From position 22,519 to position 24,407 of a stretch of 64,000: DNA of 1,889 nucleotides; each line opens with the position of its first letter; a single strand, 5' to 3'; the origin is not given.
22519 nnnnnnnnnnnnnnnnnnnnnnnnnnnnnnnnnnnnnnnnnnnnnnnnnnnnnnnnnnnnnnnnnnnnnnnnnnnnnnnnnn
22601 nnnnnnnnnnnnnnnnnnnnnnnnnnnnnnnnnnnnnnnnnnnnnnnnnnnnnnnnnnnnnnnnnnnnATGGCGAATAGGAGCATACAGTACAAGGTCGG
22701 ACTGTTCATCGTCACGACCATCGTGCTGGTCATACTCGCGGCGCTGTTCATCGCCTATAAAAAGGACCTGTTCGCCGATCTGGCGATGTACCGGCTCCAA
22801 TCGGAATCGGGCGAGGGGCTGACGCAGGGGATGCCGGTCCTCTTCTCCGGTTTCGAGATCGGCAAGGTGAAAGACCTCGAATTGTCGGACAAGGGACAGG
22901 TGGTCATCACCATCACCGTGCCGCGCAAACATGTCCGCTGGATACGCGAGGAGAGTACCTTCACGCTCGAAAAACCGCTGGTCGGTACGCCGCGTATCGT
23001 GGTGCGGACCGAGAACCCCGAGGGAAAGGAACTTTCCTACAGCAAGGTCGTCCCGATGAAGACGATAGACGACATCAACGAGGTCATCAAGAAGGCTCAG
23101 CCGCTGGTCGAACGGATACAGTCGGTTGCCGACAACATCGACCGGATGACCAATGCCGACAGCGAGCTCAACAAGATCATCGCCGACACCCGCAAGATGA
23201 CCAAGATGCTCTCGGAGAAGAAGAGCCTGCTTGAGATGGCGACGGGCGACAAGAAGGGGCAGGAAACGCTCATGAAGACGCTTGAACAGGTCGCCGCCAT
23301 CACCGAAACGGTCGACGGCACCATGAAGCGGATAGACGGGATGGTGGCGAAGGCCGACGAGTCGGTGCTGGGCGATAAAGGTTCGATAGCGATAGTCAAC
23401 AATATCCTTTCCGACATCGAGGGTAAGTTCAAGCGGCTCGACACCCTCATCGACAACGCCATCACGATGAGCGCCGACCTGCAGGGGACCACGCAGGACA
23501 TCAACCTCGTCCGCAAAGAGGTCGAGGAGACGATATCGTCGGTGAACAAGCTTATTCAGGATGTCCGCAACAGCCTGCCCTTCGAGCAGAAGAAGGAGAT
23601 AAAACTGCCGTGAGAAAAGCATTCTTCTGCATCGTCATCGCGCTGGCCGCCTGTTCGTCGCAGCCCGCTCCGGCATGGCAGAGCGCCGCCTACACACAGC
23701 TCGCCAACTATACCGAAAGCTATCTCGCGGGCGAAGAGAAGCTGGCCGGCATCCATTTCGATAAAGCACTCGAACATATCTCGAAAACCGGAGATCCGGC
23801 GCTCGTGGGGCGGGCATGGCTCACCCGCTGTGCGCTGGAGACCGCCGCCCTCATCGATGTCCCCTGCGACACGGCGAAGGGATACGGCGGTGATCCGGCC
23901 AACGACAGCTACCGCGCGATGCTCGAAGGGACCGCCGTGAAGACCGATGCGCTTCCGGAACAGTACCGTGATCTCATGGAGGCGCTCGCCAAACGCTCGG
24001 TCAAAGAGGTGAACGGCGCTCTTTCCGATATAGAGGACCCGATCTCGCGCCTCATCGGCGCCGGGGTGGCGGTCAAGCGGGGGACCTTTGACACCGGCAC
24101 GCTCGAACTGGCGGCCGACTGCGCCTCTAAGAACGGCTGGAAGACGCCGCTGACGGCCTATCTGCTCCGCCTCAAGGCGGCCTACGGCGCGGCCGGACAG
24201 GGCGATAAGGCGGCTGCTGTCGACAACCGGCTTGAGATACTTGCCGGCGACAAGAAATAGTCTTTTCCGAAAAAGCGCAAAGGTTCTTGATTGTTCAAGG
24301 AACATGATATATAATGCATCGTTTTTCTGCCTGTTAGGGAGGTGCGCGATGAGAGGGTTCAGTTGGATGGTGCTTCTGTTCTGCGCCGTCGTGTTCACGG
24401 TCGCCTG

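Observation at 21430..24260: Mla/MCE-type operon whose ATPase gene is a P-loop-less, catalytically dead remnant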

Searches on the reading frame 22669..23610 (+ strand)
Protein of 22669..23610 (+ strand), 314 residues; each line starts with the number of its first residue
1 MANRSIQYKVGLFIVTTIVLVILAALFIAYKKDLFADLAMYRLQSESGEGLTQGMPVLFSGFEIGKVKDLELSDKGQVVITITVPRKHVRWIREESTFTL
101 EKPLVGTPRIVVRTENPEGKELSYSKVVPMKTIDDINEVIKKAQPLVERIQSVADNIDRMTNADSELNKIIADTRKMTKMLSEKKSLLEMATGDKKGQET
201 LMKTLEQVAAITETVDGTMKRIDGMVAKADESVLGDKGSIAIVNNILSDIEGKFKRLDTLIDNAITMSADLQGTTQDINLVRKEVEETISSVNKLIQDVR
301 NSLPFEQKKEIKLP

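Call 7: search_protein_families(library=pfam, proteins=[window:22669-23610:+], max_evalue=1)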
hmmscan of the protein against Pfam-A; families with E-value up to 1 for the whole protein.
window:22669-23610:+ (314 aa): 27 families (the best 25 are shown)
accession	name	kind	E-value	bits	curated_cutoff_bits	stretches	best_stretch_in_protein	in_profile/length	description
PF02470.25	MlaD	-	1.6e-08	35.1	25.1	1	41-101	5-66/81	MlaD protein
PF19111.5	DUF5798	-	0.0002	21.9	27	1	253-300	6-53/89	Family of unknown function (DUF5798)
PF06103.16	DUF948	-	0.00036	21.1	37.2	2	198-270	25-83/89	Bacterial protein of unknown function (DUF948)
PF06419.17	COG6_N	-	0.0022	18.6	27.4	1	131-189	23-82/114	Conserved oligomeric complex COG6, N-terminal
PF06009.19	Laminin_II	-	0.0041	17.6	33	0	196-270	17-91/138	Laminin Domain II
PF08702.15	Fib_alpha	-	0.011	16.4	29.9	1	191-290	30-126/143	Fibrinogen alpha/beta chain family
PF16830.10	NBD94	-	0.019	15.9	25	1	121-162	45-86/91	Nucleotide-Binding Domain 94 of RH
PF10046.14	BLOC1_2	-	0.036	14.9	33.4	0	131-172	48-89/96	Biogenesis of lysosome-related organelles complex-1 subunit 2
PF05659.16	RPW8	-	0.067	13.3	30.4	1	132-182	33-83/139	Arabidopsis broad-spectrum mildew resistance protein RPW8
PF17279.8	DUF5344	-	0.068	14.1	27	0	276-306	2-32/87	Family of unknown function (DUF5344)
PF08429.16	PLU-1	-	0.071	12.7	28.5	0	253-298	17-62/338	PLU-1-like protein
PF13437.12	HlyD_3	-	0.13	13.5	22.2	0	70-101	28-60/106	HlyD family secretion protein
PF24611.2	Spectrin_Anc-1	-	0.13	13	33.2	0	131-184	53-106/115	Nuclear anchorage protein 1, spectrin-like repeat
PF25034.1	Spectrin_SYNE1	-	0.18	11.8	35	0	131-191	37-97/188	Nesprin-1, spectrin repeats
PF19314.4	DUF5917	-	0.2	12.2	27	0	142-177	55-90/94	Family of unknown function (DUF5917)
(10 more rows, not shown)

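Call 8: search_protein_families(library=ncbifam, proteins=[window:22669-23610:+], max_evalue=1)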
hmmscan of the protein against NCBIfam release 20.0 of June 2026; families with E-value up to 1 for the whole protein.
window:22669-23610:+ (314 aa): 16 families
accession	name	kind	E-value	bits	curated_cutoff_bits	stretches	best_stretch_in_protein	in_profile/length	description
TIGR00996.1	Mtu_fam_mce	paralog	1.4e-10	40.9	140.5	1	14-301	6-263/291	MCE family protein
TIGR04430.1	OM_asym_MlaD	equivalog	8.7e-06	25.6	135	1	4-86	3-87/146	outer membrane lipid asymmetry maintenance protein MlaD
NF008070.2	PRK10807.1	equivalog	3.6e-05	22.7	525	2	43-102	40-101/542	intermembrane transport protein PqiB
NF047515.1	SpiroCoCo_C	equivalog_domain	0.0003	20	125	1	132-309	119-272/313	SpiroCoCo family coiled-coil protein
NF045487.1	ASRP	equivalog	0.0006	18.5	300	1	136-307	120-495/593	archaea-specific SMC-related protein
NF003034.1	PRK03918.1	equivalog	0.0031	15.5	700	1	138-310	162-337/878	DNA double-strand break repair ATPase Rad50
NF002572.0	PRK02224.1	equivalog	0.0046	15.3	1087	1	137-300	296-446/888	DNA double-strand break repair ATPase Rad50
NF005834.1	PRK07738.1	equivalog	0.023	15.1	107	1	272-311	35-74/117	flagellar protein FlaG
NF053524.1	thylo_ssl2009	equivalog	0.032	14.9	58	1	272-303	54-85/90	ssl2009 family thylakoid membrane protein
NF038350.1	taxis_HmpF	equivalog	0.06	11.7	200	1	135-216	243-325/553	pilus motility taxis protein HmpF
NF004846.0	PRK06197.1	subfamily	0.064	12.4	268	1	221-276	59-115/306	oxidoreductase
NF005446.0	PRK07035.1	equivalog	0.081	12.2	373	0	236-267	68-99/255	SDR family oxidoreductase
NF052320.1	Cbp1_fam_LP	subfamily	0.32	10.5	90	1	144-288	26-170/286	Cbp1 family collagen-binding glycoprotein adhesin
NF047516.1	LA_3659_fam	equivalog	0.34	10.5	36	1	152-300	41-177/221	LA_3659 family protein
NF047514.1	SpiroCoCo_N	equivalog_domain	0.34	10.5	75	1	152-300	41-177/221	SpiroCoCo family coiled-coil protein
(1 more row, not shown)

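Call 33: search_solved_structures(query=window:22669-23610:+, max_evalue=0.01, show_alignments=1)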
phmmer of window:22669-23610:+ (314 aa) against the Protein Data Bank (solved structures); distinct sequences matched with E-value up to 0.01: 11.
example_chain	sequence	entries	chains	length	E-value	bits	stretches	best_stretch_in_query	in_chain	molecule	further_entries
9n8w_B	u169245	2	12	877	1.7e-19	73.7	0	40-105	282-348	Intermembrane transport protein YebT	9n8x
6v0c_A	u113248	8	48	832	2.7e-19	73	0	40-105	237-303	Intermembrane transport protein YebT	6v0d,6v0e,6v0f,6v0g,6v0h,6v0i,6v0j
7see_A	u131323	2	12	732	4.5e-18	69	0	40-105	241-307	MCE family protein, Intermembrane transport protein YebT chimera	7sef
6kz3_A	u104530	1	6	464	4.7e-15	59.1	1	40-105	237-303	Intermembrane transport protein YebT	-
6vci_C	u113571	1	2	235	4e-06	29.8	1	40-105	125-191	Lipophilic envelope-spanning tunnel protein LetB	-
13hr_I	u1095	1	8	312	1e-05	28.5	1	4-293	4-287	Mce/MlaD domain-containing protein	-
8fed_B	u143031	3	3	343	7.7e-05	25.6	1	6-230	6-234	Virulence factor Mce family protein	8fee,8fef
8fed_F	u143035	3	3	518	0.00024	24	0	4-79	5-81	Mce-family protein mce1f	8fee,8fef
8fed_C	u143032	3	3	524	0.0014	21.5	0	6-86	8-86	MCE-family protein MCE1c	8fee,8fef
6kz4_E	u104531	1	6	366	0.0015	21.3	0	49-100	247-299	Intermembrane transport protein YebT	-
8fed_A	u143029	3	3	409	0.0019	21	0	7-133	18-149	Virulence factor Mce family protein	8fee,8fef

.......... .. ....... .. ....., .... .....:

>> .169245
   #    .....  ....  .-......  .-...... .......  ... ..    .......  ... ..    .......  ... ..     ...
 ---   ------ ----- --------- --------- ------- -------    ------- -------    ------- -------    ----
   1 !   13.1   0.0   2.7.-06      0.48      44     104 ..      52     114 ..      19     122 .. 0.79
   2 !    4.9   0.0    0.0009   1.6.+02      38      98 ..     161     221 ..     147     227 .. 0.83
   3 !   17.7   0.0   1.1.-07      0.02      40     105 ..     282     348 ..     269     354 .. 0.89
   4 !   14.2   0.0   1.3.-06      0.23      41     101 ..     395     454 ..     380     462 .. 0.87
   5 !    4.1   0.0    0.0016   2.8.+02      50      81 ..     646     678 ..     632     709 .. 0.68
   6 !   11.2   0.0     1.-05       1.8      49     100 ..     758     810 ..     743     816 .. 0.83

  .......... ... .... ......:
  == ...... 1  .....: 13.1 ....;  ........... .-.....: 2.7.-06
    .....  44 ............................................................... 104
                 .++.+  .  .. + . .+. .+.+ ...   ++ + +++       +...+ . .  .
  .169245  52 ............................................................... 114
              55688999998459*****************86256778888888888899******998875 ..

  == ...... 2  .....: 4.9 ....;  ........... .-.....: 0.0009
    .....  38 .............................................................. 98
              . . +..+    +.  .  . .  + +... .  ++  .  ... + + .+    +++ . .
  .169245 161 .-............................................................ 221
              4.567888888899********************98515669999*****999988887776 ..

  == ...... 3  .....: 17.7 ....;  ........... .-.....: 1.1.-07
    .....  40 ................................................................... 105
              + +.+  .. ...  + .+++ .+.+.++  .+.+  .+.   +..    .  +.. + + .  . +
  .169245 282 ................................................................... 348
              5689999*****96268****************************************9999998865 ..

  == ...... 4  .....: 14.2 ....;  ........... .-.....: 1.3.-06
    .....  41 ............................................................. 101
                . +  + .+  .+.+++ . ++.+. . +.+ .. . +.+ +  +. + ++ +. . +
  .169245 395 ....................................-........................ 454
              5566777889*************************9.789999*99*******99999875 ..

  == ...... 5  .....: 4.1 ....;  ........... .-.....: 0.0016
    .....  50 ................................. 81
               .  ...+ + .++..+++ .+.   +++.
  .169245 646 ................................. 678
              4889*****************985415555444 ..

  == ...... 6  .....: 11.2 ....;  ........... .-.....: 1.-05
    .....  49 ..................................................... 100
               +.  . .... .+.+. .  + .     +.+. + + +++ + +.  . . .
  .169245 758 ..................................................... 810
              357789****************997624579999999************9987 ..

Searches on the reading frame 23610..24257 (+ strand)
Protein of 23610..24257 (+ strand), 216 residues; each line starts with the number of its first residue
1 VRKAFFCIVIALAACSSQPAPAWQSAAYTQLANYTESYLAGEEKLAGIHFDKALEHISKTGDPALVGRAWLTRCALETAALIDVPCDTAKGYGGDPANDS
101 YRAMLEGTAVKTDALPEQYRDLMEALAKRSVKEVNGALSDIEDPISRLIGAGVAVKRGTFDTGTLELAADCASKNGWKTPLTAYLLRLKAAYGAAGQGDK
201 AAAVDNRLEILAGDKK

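Call 7: search_protein_families(library=pfam, proteins=[window:23610-24257:+], max_evalue=1)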
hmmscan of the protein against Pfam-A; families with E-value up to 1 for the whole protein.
window:23610-24257:+ (216 aa): 1 family
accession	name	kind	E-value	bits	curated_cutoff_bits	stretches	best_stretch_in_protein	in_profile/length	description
PF02874.29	ATP-synt_ab_N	-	0.19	12.7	20.9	1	132-169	2-41/69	ATP synthase alpha/beta family, beta-barrel domain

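Call 8: search_protein_families(library=ncbifam, proteins=[window:23610-24257:+], max_evalue=1)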
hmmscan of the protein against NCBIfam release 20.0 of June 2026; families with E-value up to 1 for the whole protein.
window:23610-24257:+ (216 aa): 0 families

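Call 58: search_solved_structures(query=window:23610-24257:+, max_evalue=1)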
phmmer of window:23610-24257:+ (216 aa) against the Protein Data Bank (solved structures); distinct sequences matched with E-value up to 1: 0.
